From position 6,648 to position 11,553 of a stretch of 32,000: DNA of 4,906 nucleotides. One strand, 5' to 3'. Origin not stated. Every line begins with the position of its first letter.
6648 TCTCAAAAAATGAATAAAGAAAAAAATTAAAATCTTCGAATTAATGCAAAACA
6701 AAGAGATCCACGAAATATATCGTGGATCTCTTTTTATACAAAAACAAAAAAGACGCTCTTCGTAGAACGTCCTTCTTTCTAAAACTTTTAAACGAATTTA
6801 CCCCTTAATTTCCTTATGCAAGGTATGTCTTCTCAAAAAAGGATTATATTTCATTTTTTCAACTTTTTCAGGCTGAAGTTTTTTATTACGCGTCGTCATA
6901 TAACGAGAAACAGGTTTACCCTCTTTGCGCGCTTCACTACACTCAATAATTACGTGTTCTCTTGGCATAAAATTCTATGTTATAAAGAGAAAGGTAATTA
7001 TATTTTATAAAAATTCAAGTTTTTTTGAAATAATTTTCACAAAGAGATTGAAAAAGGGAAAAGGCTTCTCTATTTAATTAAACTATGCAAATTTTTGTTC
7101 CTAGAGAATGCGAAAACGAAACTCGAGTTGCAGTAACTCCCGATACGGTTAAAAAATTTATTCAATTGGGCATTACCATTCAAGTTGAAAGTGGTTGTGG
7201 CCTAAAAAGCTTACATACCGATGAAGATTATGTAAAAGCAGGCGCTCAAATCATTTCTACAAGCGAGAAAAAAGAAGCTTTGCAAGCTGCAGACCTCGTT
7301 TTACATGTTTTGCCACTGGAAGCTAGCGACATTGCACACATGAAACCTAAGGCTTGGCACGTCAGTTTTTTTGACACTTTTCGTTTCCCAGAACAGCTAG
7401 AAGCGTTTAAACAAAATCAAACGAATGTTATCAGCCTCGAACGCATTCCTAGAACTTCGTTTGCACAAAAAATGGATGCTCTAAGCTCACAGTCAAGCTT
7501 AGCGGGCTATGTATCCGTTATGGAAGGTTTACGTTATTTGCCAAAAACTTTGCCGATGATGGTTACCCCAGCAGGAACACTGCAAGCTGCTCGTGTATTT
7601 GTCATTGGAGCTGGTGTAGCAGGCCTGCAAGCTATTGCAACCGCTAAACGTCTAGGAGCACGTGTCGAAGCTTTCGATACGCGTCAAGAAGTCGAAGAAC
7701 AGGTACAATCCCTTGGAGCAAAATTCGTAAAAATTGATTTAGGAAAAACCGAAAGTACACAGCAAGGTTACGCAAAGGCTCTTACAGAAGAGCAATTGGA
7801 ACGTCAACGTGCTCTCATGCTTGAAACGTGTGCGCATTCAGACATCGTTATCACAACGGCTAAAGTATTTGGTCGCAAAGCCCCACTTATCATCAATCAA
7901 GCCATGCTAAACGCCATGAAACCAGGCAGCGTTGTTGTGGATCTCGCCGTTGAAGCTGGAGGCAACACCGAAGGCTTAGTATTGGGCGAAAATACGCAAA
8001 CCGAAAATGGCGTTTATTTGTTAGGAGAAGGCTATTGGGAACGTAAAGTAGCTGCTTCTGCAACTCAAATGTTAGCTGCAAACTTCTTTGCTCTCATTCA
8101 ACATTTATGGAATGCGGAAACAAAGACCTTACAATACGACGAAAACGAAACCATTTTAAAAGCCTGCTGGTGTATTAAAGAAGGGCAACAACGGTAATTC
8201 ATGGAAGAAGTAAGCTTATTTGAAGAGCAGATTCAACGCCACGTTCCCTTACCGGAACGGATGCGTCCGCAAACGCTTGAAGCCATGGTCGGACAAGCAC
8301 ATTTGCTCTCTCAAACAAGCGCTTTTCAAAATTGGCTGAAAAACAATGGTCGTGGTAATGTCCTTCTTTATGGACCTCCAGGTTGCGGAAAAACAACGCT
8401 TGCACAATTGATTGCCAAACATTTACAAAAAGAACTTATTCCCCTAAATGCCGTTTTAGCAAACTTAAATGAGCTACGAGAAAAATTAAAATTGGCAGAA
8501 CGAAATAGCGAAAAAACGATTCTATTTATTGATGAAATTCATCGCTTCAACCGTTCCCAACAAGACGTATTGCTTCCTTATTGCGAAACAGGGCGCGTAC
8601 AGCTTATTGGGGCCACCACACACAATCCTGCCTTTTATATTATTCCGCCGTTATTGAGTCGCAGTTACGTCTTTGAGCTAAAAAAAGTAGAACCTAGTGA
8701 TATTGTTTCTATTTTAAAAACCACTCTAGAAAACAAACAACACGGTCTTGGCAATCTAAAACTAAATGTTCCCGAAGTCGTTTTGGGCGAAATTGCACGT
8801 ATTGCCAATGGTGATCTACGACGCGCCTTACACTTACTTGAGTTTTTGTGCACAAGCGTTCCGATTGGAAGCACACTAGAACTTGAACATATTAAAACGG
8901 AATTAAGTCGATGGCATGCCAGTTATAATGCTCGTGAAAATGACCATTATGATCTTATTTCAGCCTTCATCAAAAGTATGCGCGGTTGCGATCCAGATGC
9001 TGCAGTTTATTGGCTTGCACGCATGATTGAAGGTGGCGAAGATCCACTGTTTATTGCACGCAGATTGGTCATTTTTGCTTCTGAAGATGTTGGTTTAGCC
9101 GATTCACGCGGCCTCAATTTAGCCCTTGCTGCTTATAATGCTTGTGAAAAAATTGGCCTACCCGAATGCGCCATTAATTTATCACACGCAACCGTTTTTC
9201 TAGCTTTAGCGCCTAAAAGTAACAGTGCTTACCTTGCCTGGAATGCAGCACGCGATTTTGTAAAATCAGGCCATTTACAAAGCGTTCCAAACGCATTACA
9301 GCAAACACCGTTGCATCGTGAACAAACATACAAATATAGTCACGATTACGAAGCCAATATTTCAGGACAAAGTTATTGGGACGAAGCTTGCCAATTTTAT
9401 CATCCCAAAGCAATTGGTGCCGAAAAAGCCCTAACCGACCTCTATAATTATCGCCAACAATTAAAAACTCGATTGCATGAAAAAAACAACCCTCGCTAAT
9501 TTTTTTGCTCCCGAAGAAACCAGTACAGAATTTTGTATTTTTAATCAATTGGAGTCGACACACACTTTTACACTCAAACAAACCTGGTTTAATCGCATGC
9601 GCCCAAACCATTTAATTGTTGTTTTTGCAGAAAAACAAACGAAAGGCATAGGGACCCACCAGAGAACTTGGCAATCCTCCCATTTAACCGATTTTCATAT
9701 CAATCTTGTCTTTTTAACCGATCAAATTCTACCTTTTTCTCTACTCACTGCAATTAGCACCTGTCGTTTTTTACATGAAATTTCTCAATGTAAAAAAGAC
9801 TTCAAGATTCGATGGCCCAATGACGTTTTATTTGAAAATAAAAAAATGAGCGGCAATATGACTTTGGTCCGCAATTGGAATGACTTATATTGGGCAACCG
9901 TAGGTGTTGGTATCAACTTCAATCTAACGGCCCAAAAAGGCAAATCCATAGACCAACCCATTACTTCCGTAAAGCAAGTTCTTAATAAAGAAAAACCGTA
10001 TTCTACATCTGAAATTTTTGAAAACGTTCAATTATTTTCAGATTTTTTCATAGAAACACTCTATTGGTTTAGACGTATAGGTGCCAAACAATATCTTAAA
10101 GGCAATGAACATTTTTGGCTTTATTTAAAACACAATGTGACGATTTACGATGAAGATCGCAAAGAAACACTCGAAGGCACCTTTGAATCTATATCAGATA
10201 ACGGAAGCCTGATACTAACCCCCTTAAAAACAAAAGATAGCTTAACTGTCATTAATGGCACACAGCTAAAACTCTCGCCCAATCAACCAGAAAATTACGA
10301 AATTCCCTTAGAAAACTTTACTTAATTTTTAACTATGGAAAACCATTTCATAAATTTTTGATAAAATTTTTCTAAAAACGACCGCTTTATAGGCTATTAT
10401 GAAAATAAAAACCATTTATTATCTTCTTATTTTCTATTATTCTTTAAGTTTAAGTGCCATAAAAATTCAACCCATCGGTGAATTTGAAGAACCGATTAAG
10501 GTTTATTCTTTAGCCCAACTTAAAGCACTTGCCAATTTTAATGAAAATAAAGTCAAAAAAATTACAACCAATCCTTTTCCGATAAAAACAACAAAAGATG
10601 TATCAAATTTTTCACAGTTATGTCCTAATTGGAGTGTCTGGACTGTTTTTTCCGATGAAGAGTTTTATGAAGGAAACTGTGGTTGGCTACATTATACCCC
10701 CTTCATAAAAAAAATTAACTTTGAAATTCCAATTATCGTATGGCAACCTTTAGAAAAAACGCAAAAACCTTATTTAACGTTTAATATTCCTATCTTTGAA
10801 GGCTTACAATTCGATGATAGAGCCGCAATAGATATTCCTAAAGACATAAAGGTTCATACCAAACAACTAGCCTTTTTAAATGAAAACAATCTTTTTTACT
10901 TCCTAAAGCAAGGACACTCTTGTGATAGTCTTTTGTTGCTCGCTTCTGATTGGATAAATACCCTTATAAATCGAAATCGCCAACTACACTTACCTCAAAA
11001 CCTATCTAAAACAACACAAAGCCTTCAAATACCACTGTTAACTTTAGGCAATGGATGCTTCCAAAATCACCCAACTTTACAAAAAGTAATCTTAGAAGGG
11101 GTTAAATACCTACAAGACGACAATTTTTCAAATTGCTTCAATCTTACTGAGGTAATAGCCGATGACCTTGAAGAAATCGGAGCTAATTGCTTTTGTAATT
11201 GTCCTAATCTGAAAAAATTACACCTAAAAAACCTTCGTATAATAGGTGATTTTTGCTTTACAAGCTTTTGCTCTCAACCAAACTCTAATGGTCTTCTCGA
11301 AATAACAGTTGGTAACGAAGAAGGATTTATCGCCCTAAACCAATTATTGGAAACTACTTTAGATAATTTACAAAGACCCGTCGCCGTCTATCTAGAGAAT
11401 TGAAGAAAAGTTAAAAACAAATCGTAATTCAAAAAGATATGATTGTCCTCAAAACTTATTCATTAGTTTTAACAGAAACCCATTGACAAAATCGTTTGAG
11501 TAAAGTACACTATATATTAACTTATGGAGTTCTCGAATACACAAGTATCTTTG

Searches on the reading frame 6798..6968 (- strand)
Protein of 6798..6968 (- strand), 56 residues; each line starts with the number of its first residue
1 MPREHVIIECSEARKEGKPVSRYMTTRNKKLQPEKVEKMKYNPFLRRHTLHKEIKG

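Call 4: search_protein_families(library=pfam, proteins=[window:6798-6968:-], max_evalue=0.01)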
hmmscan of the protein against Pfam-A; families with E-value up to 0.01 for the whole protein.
window:6798-6968:- (56 aa): 1 family
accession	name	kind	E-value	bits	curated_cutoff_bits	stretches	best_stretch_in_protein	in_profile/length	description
PF00471.26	Ribosomal_L33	-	1e-15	58.2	25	1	5-55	2-47/47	Ribosomal protein L33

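Call 56: find_encoding_contigs(protein=window:6798-6968:-, flank=10000, max_places=10)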
Protein window:6798-6968:- (56 aa): 23 contigs read that carry it; 10 places shown.
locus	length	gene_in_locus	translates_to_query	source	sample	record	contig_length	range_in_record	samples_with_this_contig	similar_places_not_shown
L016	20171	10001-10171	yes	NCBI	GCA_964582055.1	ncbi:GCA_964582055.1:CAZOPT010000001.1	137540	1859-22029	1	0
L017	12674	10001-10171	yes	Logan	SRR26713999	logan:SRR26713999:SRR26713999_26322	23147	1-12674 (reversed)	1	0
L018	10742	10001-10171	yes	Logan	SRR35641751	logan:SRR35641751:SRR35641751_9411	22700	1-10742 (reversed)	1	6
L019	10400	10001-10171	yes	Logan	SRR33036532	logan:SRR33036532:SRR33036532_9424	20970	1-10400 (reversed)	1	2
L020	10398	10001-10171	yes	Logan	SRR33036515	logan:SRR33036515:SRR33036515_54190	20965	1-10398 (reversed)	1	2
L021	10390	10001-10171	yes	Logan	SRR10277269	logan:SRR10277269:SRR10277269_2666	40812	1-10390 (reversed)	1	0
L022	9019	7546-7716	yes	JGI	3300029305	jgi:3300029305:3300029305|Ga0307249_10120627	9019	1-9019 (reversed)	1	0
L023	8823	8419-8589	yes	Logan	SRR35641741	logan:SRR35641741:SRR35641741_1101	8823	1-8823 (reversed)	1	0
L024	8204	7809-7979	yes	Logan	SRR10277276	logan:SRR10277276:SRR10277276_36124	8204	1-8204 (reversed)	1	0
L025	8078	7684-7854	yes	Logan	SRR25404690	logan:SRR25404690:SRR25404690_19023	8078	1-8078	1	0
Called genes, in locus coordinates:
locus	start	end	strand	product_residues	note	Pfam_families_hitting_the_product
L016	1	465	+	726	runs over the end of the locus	PF03030:H_PPase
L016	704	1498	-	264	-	PF22435:MRM3-like_sub_bind, PF00588:SpoU_methylase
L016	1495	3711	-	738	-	PF17804:TSP_NTD, PF00595:PDZ, PF03572:Peptidase_S41, PF11818:DUF3340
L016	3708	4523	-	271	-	PF01694:Rhomboid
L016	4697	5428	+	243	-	PF01416:PseudoU_synth_1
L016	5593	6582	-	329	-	PF13306:LRR_5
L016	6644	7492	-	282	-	PF03099:BPL_LplA_LipB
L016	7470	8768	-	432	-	PF05673:DUF815 (weak), PF05496:RuvB_N, PF24883:NPHP3_N, PF00004:AAA, PF07728:AAA_5, PF13173:AAA_14, PF16193:AAA_assoc_2, PF12002:MgsA_C, +8 more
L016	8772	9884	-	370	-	PF05222:AlaDh_PNT_N, PF02826:2-Hacid_dh_C (faint), PF01262:AlaDh_PNT_C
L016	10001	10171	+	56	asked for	PF00471:Ribosomal_L33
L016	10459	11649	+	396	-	PF00009:GTP_EFTU, PF03144:GTP_EFTU_D2, PF03143:GTP_EFTU_D3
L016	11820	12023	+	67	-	PF00584:SecE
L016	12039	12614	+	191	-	PF02357:NusG, PF00467:KOW (weak)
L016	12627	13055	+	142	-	PF03946:Ribosomal_L11_N, PF00298:Ribosomal_L11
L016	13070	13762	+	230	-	PF00687:Ribosomal_L1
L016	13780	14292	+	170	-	PF00466:Ribosomal_L10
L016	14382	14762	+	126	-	PF16320:Ribosomal_L12_N, PF00542:Ribosomal_L12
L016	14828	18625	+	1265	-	PF04563:RNA_pol_Rpb2_1, PF04561:RNA_pol_Rpb2_2, PF04565:RNA_pol_Rpb2_3, PF10385:RNA_pol_Rpb2_45, PF00562:RNA_pol_Rpb2_6, PF04560:RNA_pol_Rpb2_7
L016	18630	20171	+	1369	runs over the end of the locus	PF04997:RNA_pol_Rpb1_1, PF21668:RPOC_hybrid (faint), PF00623:RNA_pol_Rpb1_2, PF04983:RNA_pol_Rpb1_3, PF05000:RNA_pol_Rpb1_4, PF04998:RNA_pol_Rpb1_5, PF01333:Apocytochr_F_C (faint)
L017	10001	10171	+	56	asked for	PF00471:Ribosomal_L33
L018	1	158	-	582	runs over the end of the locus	PF13584:BatD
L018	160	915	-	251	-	PF00515:TPR_1 (faint), PF07719:TPR_2 (faint)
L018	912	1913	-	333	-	PF00092:VWA, PF13519:VWA_2, PF13768:VWA_3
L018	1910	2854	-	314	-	PF07584:BatA (weak), PF00092:VWA, PF13519:VWA_2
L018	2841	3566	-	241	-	-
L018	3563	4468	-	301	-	PF01882:DUF58, PF13519:VWA_2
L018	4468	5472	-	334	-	PF20030:bpMoxR, PF07726:AAA_3, PF07728:AAA_5, PF17863:AAA_lid_2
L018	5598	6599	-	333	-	PF13306:LRR_5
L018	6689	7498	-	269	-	PF03099:BPL_LplA_LipB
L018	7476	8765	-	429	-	PF05496:RuvB_N, PF20720:nSTAND3, PF24883:NPHP3_N, PF00004:AAA, PF07728:AAA_5, PF13173:AAA_14, PF16193:AAA_assoc_2, PF12002:MgsA_C, +6 more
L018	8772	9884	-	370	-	PF05222:AlaDh_PNT_N, PF02826:2-Hacid_dh_C (faint), PF01262:AlaDh_PNT_C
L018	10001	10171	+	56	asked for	PF00471:Ribosomal_L33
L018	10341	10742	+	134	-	?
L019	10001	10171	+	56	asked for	PF00471:Ribosomal_L33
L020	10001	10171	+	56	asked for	PF00471:Ribosomal_L33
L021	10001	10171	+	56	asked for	PF00471:Ribosomal_L33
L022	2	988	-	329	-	?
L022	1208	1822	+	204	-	-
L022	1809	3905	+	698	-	PF02338:OTU (weak)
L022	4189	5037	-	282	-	PF03099:BPL_LplA_LipB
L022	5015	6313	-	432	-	PF05496:RuvB_N, PF14532:Sigma54_activ_2, PF24883:NPHP3_N, PF00004:AAA, PF07728:AAA_5, PF13173:AAA_14, PF16193:AAA_assoc_2, PF12002:MgsA_C, +7 more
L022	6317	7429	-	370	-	PF05222:AlaDh_PNT_N, PF02826:2-Hacid_dh_C (faint), PF01262:AlaDh_PNT_C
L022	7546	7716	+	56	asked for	PF00471:Ribosomal_L33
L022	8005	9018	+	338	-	?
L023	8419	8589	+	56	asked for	PF00471:Ribosomal_L33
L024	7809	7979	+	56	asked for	PF00471:Ribosomal_L33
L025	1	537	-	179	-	?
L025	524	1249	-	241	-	-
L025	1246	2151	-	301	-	PF01882:DUF58, PF13519:VWA_2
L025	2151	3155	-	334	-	PF20030:bpMoxR, PF07726:AAA_3, PF07728:AAA_5, PF17863:AAA_lid_2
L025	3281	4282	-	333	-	PF13306:LRR_5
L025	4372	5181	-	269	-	PF03099:BPL_LplA_LipB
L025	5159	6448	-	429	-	PF05496:RuvB_N, PF20720:nSTAND3, PF24883:NPHP3_N, PF00004:AAA, PF07728:AAA_5, PF13173:AAA_14, PF16193:AAA_assoc_2, PF12002:MgsA_C, +6 more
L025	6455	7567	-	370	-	PF05222:AlaDh_PNT_N, PF02826:2-Hacid_dh_C (faint), PF01262:AlaDh_PNT_C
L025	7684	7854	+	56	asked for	PF00471:Ribosomal_L33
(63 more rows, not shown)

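Call 66: search_protein_families(library=pfam, proteins=[L022:1809-3905:+, L022:1208-1822:+], max_evalue=0.1)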
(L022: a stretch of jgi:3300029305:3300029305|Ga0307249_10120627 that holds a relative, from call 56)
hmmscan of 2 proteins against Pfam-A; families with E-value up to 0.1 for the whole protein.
L022:1809-3905:+ (698 aa): 3 families
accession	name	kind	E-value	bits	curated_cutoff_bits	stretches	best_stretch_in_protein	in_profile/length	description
PF02338.25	OTU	-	2.2e-07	31.9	23.3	1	560-661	2-104/128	OTU-like cysteine protease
PF00753.33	Lactamase_B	-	0.00047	20.6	22.7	1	88-159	3-57/196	Metallo-beta-lactamase superfamily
PF15821.10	DUF4709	-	0.054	14.4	27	0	452-512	44-105/110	Domain of unknown function (DUF4709)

L022:1208-1822:+ (204 aa): 0 families

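Call 77: search_protein_families(library=padloc, proteins=[L022:1809-3905:+, L022:1208-1822:+], max_evalue=0.01)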
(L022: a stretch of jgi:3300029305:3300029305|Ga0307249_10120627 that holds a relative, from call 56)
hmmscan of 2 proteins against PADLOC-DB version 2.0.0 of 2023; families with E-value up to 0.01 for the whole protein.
L022:1809-3905:+ (698 aa): 4 families
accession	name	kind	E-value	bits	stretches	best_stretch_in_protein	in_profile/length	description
PDLC03854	LmuA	-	1.4e-12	45.4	2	262-383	211-327/345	-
PDLC04675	PDC-M48B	-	4.9e-07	27.2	1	80-345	4-245/291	-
PDLC04676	PDC-M48B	-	6.3e-06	23.2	1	261-354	212-313/357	-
PDLC04673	PDC-M48B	-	8.5e-06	23.4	1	144-314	50-209/296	-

L022:1208-1822:+ (204 aa): 1 family
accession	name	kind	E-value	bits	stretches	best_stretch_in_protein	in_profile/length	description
PDLC03494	REase_II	-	0.0015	16.6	1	54-126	36-107/190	Type II restriction enzyme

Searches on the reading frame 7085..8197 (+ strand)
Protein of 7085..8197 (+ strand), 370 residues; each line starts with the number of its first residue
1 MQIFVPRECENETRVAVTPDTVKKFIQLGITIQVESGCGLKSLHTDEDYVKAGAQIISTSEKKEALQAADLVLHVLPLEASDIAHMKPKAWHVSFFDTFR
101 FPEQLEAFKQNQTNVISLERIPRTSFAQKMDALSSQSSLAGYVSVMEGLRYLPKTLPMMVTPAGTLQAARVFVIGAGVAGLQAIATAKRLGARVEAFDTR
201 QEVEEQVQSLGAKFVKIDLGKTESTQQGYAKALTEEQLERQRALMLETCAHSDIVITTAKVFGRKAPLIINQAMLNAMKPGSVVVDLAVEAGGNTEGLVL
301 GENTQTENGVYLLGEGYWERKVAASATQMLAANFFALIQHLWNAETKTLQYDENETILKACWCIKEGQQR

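Call 4: search_protein_families(library=pfam, proteins=[window:7085-8197:+], max_evalue=0.01)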
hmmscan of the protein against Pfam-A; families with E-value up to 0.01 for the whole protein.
window:7085-8197:+ (370 aa): 8 families
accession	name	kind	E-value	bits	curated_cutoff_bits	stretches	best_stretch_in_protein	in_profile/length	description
PF01262.27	AlaDh_PNT_C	-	1.8e-55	188.1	23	1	144-368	1-210/214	Alanine dehydrogenase/PNT, C-terminal domain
PF05222.21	AlaDh_PNT_N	-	3.7e-36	124.8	30.4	1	5-140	2-136/136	Alanine dehydrogenase/PNT, N-terminal domain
PF02826.25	2-Hacid_dh_C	-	1.4e-07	31.5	25.1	1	165-218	33-86/178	D-isomer specific 2-hydroxyacid dehydrogenase, NAD binding domain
PF07992.20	Pyr_redox_2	-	0.00048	20.1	26.1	1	170-203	2-31/291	Pyridine nucleotide-disulphide oxidoreductase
PF13450.12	NAD_binding_8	-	0.0018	19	21.9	0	173-202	1-30/68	NAD(P)-binding Rossmann-like domain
PF03486.20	HI0933_like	-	0.0019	18.2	50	1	170-213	2-45/244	HI0933-like protein Rossmann domain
PF01134.28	GIDA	-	0.0029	17.2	22.1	1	171-200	2-29/391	Glucose inhibited division protein A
PF21799.2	MurD-like_N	-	0.005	17.5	27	0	170-224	2-54/88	Mur ligase MurD-like, N-terminal domain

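Call 22: find_related_loci(query=window:7085-8194:+, collection=genome_contigs, flank=10000)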
Query window:7085-8194:+ (370 aa) in genome_contigs; peptide patterns used: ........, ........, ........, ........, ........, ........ (x = any residue, [..] = any of these).
81 stretches matched a pattern; 14 encode a relative of the query (tblastn E <= 1e-3); 14 distinct loci.
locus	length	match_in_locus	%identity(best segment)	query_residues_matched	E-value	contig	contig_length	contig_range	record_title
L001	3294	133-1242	98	1-370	0e+0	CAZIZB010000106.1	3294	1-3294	MAG TPA_asm: uncultured Opitutales bacterium isolate SRP315200_co2_453 genome assembly, contig: NODE_61096_length_3294_c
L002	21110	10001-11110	92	1-370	0e+0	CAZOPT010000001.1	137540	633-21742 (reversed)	MAG TPA_asm: uncultured Opitutales bacterium isolate SRP225648_co1_956 genome assembly, contig: NODE_96_length_137540_co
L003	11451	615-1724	76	1-370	0e+0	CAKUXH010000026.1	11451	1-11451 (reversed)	MAG: uncultured Opitutales bacterium isolate REFINED_METABAT215_TOP10_CONTIGS_1500_ASSEMBLY_K77_MERGED__Hadza_MoBio_hadz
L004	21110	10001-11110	75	1-370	0e+0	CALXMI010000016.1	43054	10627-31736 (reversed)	MAG: uncultured Opitutales bacterium isolate E19__bin342 genome assembly, contig: E19__k127_9856987, whole genome shotgu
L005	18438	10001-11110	74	1-370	0e+0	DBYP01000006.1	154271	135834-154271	MAG TPA_asm: Verrucomicrobia bacterium UBA1183 UBA1183_contig_6467, whole genome shotgun sequence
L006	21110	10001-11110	75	1-370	0e+0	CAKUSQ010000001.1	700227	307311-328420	MAG: uncultured Opitutales bacterium isolate REFINED_METABAT215_TOP10_CONTIGS_1500_ASSEMBLY_K77_MERGED__Hadza_MoBio_hadz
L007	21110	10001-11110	72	1-370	0e+0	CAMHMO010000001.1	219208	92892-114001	MAG: uncultured Verrucomicrobia bacterium isolate SRR11784281_bin.6_metaWRAP_v1.3_MAG genome assembly, contig: ERZ122033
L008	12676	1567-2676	71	1-370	0e+0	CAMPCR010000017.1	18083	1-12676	MAG: uncultured Verrucomicrobia bacterium isolate SRR873610_bin.125_metaWRAP_v1.3_MAG genome assembly, contig: NODE_5789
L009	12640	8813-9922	71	1-370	0e+0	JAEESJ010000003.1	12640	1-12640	MAG: Opitutales bacterium isolate Tb.RUG.38 k141_184167_flag=1_multi=76.0000_len=12640, whole genome shotgun sequence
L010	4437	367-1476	71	1-370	0e+0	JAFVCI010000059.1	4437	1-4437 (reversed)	MAG: Opitutales bacterium isolate RGIG5041 Roe_deer_Rumen.Co__c802003, whole genome shotgun sequence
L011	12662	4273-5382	65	1-370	7e-168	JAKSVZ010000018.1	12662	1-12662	MAG: Opitutales bacterium isolate Horse_feces372 MAG372_18, whole genome shotgun sequence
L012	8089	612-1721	66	1-370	1e-167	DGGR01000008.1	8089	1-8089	MAG TPA_asm: Verrucomicrobia bacterium UBA3869 UBA3869_contig_168681, whole genome shotgun sequence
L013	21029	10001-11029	42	3-341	3e-76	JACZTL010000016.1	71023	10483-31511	MAG: Bacteroidetes bacterium isolate B13T1B10 B13T1B10_NODE128, whole genome shotgun sequence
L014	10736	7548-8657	72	1-370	0e+0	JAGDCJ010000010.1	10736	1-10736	MAG: Opitutales bacterium isolate RGIG10339 Yak_Rumen.Co__c1047227, whole genome shotgun sequence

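Call 68: find_encoding_contigs(protein=window:7085-8197:+, flank=5000, max_places=10)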
Protein window:7085-8197:+ (370 aa): 2 contigs read that carry it; 2 places shown.
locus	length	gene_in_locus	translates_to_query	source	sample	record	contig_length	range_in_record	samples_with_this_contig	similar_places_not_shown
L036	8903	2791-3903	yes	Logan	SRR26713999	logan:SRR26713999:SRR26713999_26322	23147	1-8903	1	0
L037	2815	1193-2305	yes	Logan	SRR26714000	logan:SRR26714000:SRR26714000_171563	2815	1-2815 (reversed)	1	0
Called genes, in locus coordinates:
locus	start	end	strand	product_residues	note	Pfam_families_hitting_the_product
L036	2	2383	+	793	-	?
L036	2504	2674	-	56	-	PF00471:Ribosomal_L33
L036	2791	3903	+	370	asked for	PF05222:AlaDh_PNT_N, PF02826:2-Hacid_dh_C (faint), PF01262:AlaDh_PNT_C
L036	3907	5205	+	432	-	PF05673:DUF815 (weak), PF05496:RuvB_N, PF24883:NPHP3_N, PF00004:AAA, PF07728:AAA_5, PF13173:AAA_14, PF16193:AAA_assoc_2, PF12002:MgsA_C, +6 more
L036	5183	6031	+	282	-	PF03099:BPL_LplA_LipB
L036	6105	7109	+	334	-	PF13306:LRR_5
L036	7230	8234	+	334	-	PF20030:bpMoxR, PF07726:AAA_3, PF07728:AAA_5, PF17863:AAA_lid_2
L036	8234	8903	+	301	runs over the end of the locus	PF01882:DUF58, PF13519:VWA_2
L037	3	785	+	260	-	?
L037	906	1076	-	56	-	PF00471:Ribosomal_L33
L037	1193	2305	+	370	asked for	PF05222:AlaDh_PNT_N, PF02826:2-Hacid_dh_C (faint), PF01262:AlaDh_PNT_C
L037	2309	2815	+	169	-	?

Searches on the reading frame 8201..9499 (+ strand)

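Call 4: search_protein_families(library=pfam, proteins=[window:8201-9499:+], max_evalue=0.01)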
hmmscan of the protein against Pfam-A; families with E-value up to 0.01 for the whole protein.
window:8201-9499:+ (432 aa): 38 families (the best 25 are shown)
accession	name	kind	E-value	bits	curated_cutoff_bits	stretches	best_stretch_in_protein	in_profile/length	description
PF12002.13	MgsA_C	-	3.1e-55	187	27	1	262-416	1-164/167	MgsA AAA+ ATPase C terminal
PF16193.11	AAA_assoc_2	-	1.2e-17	64.3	34.3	1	185-261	2-81/81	AAA C-terminal domain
PF05496.18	RuvB_N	-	1e-16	61.5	27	1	21-136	1-116/159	Holliday junction DNA helicase RuvB P-loop domain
PF00004.35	AAA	-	1.6e-16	61.4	21.2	1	54-154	1-122/131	ATPase family associated with various cellular activities (AAA)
PF07728.20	AAA_5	-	7.1e-11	42.7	22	1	53-136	1-98/139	AAA domain (dynein-related subfamily)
PF13191.12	AAA_16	-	1.2e-09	39.3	32.6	1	49-78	21-51/167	AAA ATPase domain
PF24883.2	NPHP3_N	-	3.9e-09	37.3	24.8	1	36-78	6-49/164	Nephrocystin 3, N-terminal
PF13173.12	AAA_14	-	1e-07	32.5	27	1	53-121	4-79/129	AAA domain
PF20720.3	nSTAND3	-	2.7e-07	30.9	27.2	1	40-113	5-74/155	Novel STAND NTPase 3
PF01078.27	Mg_chelatase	-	4.1e-07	30.1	20.3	1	49-75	20-46/207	Magnesium chelatase, subunit ChlI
PF00158.32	Sigma54_activat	-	8.4e-07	29.3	20.2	0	103-142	92-131/168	Sigma-54 interaction domain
PF14532.12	Sigma54_activ_2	-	9e-07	29.6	25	1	51-140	21-108/138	Sigma-54 interaction domain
PF05673.19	DUF815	-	1e-06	28.5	23.8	1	14-118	18-120/249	Protein of unknown function (DUF815)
PF13401.12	AAA_22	-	5.1e-06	27.3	27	1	50-84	4-36/130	AAA domain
PF04851.21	ResIII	-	2.6e-05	24.7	22.5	0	38-96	8-69/164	Type III restriction enzyme, res subunit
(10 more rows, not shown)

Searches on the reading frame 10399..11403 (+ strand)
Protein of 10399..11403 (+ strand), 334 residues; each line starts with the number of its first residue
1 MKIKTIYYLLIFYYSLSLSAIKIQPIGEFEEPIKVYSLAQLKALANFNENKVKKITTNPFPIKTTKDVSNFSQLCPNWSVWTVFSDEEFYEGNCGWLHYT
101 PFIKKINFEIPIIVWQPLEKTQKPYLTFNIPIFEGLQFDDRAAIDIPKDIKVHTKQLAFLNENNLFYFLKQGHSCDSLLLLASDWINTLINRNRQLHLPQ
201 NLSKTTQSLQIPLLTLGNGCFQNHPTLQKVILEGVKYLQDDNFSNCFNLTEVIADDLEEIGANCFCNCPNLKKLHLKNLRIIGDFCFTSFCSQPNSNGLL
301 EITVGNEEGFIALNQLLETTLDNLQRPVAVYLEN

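Call 4: search_protein_families(library=pfam, proteins=[window:10399-11403:+], max_evalue=0.01)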
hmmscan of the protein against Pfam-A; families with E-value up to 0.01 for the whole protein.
window:10399-11403:+ (334 aa): 1 family
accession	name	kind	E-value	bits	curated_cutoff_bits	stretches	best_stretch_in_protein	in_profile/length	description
PF13306.12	LRR_5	-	2.5e-12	47.2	27.7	1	213-289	22-100/127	BspA type Leucine rich repeat region (6 copies)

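Call 66: search_protein_families(library=pfam, proteins=[window:10399-11403:+], max_evalue=0.1)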
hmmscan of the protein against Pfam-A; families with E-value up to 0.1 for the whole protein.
window:10399-11403:+ (334 aa): 1 family
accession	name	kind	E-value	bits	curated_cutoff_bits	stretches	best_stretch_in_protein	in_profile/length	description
PF13306.12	LRR_5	-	2.5e-12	47.2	27.7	1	213-289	22-100/127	BspA type Leucine rich repeat region (6 copies)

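Call 77: search_protein_families(library=padloc, proteins=[window:10399-11403:+], max_evalue=0.01)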
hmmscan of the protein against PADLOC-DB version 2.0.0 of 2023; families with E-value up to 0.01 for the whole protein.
window:10399-11403:+ (334 aa): 0 families
